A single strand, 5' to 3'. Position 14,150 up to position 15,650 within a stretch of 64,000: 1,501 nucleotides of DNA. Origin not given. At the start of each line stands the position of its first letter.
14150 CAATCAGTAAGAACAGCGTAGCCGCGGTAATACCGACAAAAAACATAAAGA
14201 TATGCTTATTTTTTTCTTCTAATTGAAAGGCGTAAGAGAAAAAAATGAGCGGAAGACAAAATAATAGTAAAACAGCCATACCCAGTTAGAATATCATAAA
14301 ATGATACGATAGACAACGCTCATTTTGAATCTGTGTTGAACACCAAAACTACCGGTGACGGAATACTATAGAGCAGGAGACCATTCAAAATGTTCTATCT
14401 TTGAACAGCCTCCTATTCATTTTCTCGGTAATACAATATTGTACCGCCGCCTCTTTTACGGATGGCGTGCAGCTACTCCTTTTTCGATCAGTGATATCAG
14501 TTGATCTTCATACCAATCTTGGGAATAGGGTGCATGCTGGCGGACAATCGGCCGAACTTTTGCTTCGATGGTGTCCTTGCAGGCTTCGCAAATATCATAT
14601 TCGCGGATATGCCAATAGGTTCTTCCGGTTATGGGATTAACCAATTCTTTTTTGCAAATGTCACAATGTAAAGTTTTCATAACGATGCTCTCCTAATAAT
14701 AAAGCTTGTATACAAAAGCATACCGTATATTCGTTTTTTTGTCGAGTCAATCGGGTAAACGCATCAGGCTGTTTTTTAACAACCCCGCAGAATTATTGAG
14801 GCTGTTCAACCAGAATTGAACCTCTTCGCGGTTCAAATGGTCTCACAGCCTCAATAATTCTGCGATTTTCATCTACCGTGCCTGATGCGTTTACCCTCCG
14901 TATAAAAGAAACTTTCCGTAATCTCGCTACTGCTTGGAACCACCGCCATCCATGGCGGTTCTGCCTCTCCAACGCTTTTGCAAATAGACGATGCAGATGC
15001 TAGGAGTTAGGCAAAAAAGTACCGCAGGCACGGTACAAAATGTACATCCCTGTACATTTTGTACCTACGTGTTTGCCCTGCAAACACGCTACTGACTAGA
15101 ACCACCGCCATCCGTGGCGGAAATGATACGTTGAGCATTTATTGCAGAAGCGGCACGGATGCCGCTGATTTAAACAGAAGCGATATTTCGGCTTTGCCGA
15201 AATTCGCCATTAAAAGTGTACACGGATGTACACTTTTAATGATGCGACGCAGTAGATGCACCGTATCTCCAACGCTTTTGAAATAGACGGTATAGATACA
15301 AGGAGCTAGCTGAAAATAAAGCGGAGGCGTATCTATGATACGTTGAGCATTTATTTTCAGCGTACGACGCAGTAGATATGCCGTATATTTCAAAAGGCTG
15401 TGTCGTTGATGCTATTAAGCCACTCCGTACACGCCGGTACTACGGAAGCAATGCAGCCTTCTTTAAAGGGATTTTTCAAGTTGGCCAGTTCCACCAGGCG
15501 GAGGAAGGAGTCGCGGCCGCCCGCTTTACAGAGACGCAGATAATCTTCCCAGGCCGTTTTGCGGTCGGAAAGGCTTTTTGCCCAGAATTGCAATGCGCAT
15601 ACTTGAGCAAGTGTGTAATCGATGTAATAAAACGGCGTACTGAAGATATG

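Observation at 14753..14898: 146-nt near-perfect long hairpin (MITE-like or pre-sRNA)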

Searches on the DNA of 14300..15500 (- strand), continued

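Call 66: search_dna_similar(query=window:14700-14950:-, collection=phages, mode=distant, max_rows=10)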
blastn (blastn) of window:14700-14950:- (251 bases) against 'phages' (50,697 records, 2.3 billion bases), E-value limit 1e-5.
No match.

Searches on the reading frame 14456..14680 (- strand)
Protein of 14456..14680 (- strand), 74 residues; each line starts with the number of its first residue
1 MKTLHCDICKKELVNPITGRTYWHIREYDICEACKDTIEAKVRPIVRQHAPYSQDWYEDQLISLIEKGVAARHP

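Call 12: find_encoding_contigs(protein=window:14459-14680:-, flank=3000, max_places=10)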
Protein seq(74 aa) (74 aa): 23 contigs read that carry it; 10 places shown.
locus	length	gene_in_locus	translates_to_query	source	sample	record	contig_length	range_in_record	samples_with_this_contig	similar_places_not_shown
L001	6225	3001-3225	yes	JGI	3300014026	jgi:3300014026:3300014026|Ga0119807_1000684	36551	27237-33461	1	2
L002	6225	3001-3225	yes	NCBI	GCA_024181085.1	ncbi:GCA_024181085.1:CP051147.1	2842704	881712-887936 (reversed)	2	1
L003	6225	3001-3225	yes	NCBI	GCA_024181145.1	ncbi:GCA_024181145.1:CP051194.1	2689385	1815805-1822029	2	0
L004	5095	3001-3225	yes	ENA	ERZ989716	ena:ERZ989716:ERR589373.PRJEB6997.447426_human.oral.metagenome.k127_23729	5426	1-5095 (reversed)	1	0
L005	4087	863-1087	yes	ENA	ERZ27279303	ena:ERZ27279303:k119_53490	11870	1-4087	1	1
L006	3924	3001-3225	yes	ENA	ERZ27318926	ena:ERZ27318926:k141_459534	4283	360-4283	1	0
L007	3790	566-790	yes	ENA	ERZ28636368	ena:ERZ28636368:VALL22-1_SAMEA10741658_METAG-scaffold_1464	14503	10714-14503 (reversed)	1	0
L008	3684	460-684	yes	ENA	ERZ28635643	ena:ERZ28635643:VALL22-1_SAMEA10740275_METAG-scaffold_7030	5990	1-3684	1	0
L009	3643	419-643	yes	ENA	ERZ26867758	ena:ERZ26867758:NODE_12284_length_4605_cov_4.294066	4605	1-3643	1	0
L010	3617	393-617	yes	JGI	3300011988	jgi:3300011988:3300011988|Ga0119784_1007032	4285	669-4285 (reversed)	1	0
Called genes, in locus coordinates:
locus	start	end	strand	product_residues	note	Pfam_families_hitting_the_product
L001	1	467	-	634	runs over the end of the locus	PF02368:Big_2, PF21461:HL_N-beta (weak), PF09028:Mac-1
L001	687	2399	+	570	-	-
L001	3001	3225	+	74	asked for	-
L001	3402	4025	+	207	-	-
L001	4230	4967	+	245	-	PF04620:FlaA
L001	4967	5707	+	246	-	PF04620:FlaA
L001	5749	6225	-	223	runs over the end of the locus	PF26351:DUF8091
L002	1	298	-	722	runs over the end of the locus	PF02368:Big_2, PF21461:HL_N-beta (faint), PF26182:Ig_NUP210_5th (faint), PF26918:Ig_Eae (faint), PF02368:Big_2, PF09028:Mac-1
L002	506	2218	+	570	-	PF01432:Peptidase_M3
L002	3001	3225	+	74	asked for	-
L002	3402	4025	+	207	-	-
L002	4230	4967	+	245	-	PF04620:FlaA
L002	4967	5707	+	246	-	PF04620:FlaA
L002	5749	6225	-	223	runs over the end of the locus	PF26351:DUF8091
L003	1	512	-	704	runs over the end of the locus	PF02368:Big_2, PF21461:HL_N-beta (faint), PF21764:Invasin_D4 (faint), PF26182:Ig_NUP210_5th (faint), PF02368:Big_2, PF26918:Ig_Eae (weak), PF09028:Mac-1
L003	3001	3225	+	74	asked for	-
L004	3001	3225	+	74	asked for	-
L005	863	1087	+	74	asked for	-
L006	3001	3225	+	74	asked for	-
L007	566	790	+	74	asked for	-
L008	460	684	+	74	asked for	-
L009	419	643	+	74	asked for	-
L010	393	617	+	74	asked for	-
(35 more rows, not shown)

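Call 13: search_protein_families(library=pfam, proteins=[window:14456-14680:-])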
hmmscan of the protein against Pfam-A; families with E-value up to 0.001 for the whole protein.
window:14456-14680:- (74 aa): 0 families
